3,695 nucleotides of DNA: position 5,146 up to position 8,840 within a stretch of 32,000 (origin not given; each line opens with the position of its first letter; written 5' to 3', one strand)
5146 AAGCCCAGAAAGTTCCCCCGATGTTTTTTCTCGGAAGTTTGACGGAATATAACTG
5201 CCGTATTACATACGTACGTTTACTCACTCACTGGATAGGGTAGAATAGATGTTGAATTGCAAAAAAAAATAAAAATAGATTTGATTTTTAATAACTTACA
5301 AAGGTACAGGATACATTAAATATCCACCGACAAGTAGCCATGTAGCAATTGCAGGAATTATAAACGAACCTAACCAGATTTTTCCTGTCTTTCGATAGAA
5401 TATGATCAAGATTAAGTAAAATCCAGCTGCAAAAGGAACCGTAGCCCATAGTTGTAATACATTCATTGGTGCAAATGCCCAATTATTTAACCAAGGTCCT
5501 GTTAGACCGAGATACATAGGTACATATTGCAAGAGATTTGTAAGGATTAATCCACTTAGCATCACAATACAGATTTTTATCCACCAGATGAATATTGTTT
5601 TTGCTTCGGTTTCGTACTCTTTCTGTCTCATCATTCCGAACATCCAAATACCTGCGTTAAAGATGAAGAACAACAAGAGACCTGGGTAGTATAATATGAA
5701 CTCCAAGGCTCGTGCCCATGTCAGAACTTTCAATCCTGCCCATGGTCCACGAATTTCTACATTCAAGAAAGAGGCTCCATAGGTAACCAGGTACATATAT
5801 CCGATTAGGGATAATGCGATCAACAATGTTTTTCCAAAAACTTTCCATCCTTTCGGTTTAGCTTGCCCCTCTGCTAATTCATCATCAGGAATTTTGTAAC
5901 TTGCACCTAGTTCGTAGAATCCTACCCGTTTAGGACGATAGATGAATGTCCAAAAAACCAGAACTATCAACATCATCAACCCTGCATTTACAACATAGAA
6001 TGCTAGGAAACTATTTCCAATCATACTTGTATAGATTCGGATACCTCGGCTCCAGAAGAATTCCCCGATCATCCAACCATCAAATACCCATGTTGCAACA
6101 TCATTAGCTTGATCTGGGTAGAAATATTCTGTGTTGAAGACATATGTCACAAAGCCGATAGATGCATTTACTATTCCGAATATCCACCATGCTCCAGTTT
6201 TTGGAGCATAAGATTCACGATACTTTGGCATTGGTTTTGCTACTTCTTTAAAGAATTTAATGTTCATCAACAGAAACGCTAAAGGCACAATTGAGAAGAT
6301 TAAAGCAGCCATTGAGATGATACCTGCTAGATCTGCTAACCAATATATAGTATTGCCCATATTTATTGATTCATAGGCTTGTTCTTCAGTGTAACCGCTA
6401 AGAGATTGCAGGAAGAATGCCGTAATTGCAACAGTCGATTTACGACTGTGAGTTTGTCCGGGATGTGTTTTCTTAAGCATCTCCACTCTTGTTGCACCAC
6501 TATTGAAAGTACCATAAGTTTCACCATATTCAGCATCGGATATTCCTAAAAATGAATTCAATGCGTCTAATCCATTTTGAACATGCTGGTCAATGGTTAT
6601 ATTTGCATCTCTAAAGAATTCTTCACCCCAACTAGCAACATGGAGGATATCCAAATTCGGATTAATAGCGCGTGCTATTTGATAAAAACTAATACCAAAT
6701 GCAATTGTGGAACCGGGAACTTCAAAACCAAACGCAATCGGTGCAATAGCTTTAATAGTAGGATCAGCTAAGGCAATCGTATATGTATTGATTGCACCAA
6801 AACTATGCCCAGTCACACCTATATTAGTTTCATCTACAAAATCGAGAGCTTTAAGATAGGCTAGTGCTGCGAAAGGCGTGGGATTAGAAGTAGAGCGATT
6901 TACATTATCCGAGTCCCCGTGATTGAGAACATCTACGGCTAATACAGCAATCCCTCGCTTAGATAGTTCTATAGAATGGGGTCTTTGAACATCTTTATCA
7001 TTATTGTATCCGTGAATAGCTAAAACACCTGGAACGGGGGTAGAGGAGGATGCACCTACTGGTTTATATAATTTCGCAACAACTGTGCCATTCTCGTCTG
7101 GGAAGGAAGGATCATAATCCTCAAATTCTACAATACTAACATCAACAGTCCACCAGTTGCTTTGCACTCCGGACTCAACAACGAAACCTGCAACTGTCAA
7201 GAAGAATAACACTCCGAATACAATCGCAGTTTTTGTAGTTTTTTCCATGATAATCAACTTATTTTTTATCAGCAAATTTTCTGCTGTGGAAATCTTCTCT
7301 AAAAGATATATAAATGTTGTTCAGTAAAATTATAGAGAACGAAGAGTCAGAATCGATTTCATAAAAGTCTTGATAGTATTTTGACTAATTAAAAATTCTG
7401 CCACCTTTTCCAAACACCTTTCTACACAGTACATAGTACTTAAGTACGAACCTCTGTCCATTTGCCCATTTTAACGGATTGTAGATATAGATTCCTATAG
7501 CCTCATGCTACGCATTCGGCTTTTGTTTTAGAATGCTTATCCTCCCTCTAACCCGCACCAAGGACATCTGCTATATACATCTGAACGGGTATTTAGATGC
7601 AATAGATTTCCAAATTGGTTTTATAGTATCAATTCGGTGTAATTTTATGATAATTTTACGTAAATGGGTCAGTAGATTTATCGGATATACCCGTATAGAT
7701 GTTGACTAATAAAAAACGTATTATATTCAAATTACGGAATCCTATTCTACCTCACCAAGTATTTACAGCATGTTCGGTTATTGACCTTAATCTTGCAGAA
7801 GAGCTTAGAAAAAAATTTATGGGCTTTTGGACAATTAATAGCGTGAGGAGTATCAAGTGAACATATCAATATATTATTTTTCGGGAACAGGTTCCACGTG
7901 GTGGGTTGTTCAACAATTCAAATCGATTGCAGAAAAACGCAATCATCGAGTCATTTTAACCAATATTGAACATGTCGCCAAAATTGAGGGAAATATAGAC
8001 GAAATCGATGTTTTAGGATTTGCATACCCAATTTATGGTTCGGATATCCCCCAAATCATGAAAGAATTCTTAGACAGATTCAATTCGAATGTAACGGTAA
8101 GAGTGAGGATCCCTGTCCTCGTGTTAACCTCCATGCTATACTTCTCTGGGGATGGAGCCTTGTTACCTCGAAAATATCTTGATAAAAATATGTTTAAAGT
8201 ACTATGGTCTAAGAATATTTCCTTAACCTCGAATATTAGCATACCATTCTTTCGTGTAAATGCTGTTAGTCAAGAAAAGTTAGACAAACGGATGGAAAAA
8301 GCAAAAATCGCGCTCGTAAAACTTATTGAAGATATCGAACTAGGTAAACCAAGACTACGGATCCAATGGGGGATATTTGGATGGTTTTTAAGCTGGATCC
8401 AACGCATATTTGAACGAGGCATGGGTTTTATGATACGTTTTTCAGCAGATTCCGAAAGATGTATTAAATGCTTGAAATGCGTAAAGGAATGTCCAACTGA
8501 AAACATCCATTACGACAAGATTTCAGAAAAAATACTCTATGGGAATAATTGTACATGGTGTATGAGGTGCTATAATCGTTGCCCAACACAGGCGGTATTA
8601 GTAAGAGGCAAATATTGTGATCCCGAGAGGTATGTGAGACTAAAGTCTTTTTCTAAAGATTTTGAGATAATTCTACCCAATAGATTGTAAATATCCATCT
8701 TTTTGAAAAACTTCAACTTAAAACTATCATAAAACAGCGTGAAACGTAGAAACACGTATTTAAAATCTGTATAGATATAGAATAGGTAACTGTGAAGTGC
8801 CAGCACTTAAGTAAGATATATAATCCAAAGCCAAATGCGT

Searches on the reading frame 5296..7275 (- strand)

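Call 13: search_protein_families(library=pfam, proteins=[window:5296-7275:-])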
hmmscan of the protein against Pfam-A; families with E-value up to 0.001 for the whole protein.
window:5296-7275:- (659 aa): 5 families
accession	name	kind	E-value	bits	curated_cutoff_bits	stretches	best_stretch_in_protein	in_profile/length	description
PF12697.13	Abhydrolase_6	-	1.2e-06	29.8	26.3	1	86-225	3-135/217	Alpha/beta hydrolase family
PF02129.25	Peptidase_S15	-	3.5e-06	27.3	23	1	65-182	5-128/262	X-Pro dipeptidyl-peptidase (S15 family)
PF12740.14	PETase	-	0.00011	22.2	28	1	67-181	42-156/263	PET hydrolase-like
PF00561.26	Abhydrolase_1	-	0.00013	22.2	25.8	1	84-172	3-91/245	alpha/beta hydrolase fold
PF06500.17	FrsA-like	-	0.00018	20.9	22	1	65-178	181-294/414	Esterase FrsA-like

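Call 16: search_protein_families(library=ncbifam, proteins=[window:5296-7275:-])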
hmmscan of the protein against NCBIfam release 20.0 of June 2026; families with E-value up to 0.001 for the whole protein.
window:5296-7275:- (659 aa): 5 families
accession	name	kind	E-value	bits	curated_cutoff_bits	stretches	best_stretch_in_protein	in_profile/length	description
NF011457.0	PRK14875.1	equivalog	4.9e-07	29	307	1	83-186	134-238/372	acetoin dehydrogenase dihydrolipoyllysine-residue acetyltransferase subunit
NF047920.1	lactonase_UilS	equivalog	0.00012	21.9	400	1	65-178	11-126/285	UilS family quorum-quenching N-acyl-homoserine lactonase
TIGR03502.1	lipase_Pla1_cef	subfamily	0.00018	19.8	383.9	0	63-141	424-512/790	VolA/Pla-1 family phospholipase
NF003460.0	PRK05077.1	equivalog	0.00027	19.8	477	1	77-179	190-295/414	esterase FrsA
NF007857.0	PRK10566.1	equivalog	0.00028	20.8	201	0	76-179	22-136/249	esterase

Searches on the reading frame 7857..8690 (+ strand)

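Call 13: search_protein_families(library=pfam, proteins=[window:7857-8690:+])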
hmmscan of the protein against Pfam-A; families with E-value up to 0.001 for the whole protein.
window:7857-8690:+ (277 aa): 8 families
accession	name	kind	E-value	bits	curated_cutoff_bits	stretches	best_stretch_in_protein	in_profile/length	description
PF13187.11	Fer4_9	-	4.7e-08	33.4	27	1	201-246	1-51/52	4Fe-4S dicluster domain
PF13484.11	Fer4_16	-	2.2e-07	32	30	0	201-220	1-20/66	4Fe-4S double cluster binding domain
PF00037.32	Fer4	-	2.3e-07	30.8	21.1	1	198-217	4-23/24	4Fe-4S binding domain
PF13237.11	Fer4_10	-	4.2e-07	30.2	25.5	1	197-243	4-53/53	4Fe-4S dicluster domain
PF14697.11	Fer4_21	-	9.1e-07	29.4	35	1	198-246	4-56/59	4Fe-4S dicluster domain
PF12837.12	Fer4_6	-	1.4e-06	28.4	25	1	198-215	5-22/24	4Fe-4S binding domain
PF12797.12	Fer4_2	-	3.6e-06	27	24.5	0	197-214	5-22/22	4Fe-4S binding domain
PF12838.12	Fer4_7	-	9.7e-06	26.4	27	1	201-246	1-52/52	4Fe-4S dicluster domain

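Call 16: search_protein_families(library=ncbifam, proteins=[window:7857-8690:+])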
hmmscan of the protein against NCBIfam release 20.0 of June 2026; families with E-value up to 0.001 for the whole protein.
window:7857-8690:+ (277 aa): 40 families (the best 25 are shown)
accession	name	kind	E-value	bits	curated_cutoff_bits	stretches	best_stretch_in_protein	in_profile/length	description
NF038196.1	ferrodoxin_EFR1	subfamily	1.2e-40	140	75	1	5-259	1-241/242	EFR1 family ferrodoxin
NF045874.1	Vhu_polyferre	exception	1.8e-09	36.9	600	1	193-256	189-252/381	F420-non-reducing hydrogenase associated-polyferredoxin VhuB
TIGR01944.1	rnfB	subfamily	1.9e-07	30.8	68.7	1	198-253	111-166/190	RnfABCDGE type electron transport complex subunit B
NF043069.1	T4HPD_activ_SAM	equivalog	1.9e-07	30.7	425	1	197-260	48-110/299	trans-4-hydroxy-L-proline dehydratase activase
NF058577.1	FdxA_fam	equivalog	2.7e-07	30.7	65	1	199-246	6-52/52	4Fe-4S ferredoxin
NF040864.1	HgcB_ferredoxin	equivalog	5.5e-07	29.3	99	1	197-250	11-64/93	mercury methylation ferredoxin HgcB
NF040684.1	PorD_Arch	equivalog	9.9e-07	28.8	120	1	194-248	26-80/85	pyruvate synthase subunit PorD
TIGR02494.1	PFLE_PFLC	subfamily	1.2e-06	28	174.35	1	198-254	46-104/293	glycyl-radical enzyme activating protein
NF007203.0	PRK09624.1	equivalog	2.2e-06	27.8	171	1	192-248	45-99/105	pyuvate ferredoxin oxidoreductase subunit delta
TIGR04270.1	Rama_corrin_act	subfamily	2.8e-06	26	500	1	196-249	474-529/534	methylamine methyltransferase corrinoid protein reductive activase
NF005506.0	PRK07118.1-5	equivalog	5.5e-06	26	388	1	201-246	217-261/279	Fe-S cluster domain-containing protein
TIGR02179.1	PorD_KorD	subfamily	6.8e-06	26.1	60.05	1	197-248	22-73/78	2-oxoacid:acceptor oxidoreductase, delta subunit, pyruvate/2-ketoisovalerate family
NF006221.0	PRK08348.1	subfamily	7.1e-06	25.8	124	1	196-248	40-93/136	NADH-plastoquinone oxidoreductase subunit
TIGR02700.1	flavo_MJ0208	hypoth_equivalog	9.3e-06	25.1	251.35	1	194-248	142-195/234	dihydromethanopterin reductase (acceptor)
NF003475.0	PRK05113.1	equivalog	1.1e-05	25.4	203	1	198-249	111-162/190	electron transport complex subunit RsxB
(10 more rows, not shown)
